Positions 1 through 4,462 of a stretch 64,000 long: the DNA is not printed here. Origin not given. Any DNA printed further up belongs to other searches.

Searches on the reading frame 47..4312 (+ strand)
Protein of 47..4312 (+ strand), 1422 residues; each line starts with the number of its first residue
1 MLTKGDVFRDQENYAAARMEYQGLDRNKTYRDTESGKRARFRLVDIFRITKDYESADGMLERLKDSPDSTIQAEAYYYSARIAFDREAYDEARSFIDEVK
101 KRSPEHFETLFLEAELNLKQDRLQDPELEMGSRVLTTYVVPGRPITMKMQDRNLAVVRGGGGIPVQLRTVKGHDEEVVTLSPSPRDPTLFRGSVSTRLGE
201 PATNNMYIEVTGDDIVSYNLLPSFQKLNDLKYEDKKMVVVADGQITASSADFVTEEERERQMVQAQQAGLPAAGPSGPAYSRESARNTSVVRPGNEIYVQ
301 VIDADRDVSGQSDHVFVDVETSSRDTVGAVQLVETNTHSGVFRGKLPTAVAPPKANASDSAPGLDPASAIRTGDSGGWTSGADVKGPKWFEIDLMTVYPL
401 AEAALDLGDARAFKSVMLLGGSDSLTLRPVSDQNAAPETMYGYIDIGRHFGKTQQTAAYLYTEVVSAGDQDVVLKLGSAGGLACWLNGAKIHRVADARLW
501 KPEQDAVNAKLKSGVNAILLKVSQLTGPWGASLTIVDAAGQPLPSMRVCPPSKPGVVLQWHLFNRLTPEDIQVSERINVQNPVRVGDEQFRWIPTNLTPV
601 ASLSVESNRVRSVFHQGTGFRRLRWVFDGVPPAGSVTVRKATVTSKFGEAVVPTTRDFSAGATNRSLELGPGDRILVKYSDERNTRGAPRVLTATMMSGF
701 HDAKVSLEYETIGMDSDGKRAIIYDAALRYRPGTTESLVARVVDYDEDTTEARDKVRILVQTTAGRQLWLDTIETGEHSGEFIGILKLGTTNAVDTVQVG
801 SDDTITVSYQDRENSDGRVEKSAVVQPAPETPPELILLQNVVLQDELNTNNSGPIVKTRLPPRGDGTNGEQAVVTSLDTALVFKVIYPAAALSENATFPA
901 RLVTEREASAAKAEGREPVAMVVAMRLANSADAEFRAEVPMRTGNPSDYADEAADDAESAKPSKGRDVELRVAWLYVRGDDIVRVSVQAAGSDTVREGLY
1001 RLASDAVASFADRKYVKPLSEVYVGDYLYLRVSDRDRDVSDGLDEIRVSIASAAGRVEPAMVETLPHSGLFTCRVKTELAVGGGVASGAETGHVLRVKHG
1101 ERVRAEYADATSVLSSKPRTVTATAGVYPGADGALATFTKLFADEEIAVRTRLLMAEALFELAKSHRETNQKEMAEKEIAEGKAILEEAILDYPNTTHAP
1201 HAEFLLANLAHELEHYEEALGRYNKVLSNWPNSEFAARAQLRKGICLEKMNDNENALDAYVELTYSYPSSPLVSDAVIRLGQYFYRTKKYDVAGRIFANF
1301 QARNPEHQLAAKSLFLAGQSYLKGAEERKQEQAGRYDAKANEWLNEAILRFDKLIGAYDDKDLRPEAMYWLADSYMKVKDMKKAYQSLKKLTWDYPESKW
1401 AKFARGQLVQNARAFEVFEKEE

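Call 8: search_protein_families(library=pfam, proteins=[window:47-4312:+], max_evalue=0.001)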
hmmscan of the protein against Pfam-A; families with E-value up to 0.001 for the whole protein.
window:47-4312:+ (1422 aa): 12 families
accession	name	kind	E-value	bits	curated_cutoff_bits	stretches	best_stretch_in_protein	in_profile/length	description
PF13174.12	TPR_6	-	2.6e-19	68.9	26.3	1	1366-1398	1-33/33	Tetratricopeptide repeat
PF13432.12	TPR_16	-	7e-11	42.8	32.7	1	1205-1271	2-65/65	Tetratricopeptide repeat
PF12895.13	ANAPC3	-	4.3e-10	40.2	27.2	0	1344-1398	5-55/82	Anaphase-promoting complex, cyclosome, subunit 3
PF07719.23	TPR_2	-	7.7e-09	35.4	27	0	73-106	1-34/34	Tetratricopeptide repeat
PF14559.12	TPR_19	-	1.3e-08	35.5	25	0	1174-1237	2-64/68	Tetratricopeptide repeat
PF13525.12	YfiO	-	5e-08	33.4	25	1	1251-1407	19-132/203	Outer membrane lipoprotein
PF13424.12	TPR_12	-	8.3e-06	26.3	30.1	0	1205-1260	8-68/77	Tetratricopeptide repeat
PF09976.15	TPR_21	-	4.5e-05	23.7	25.5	1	1171-1261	84-170/193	Tetratricopeptide repeat-like domain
PF13181.12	TPR_8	-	0.00011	22.5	25.7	0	1366-1391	2-27/34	Tetratricopeptide repeat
PF00515.34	TPR_1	-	0.00032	20.8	27.8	0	1237-1260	1-24/34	Tetratricopeptide repeat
PF13428.12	TPR_14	-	0.00039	21.3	23.5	0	1204-1238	5-39/44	Tetratricopeptide repeat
PF13512.12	TPR_18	-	0.00088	19.9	21.9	0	1376-1405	113-142/145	Tetratricopeptide repeat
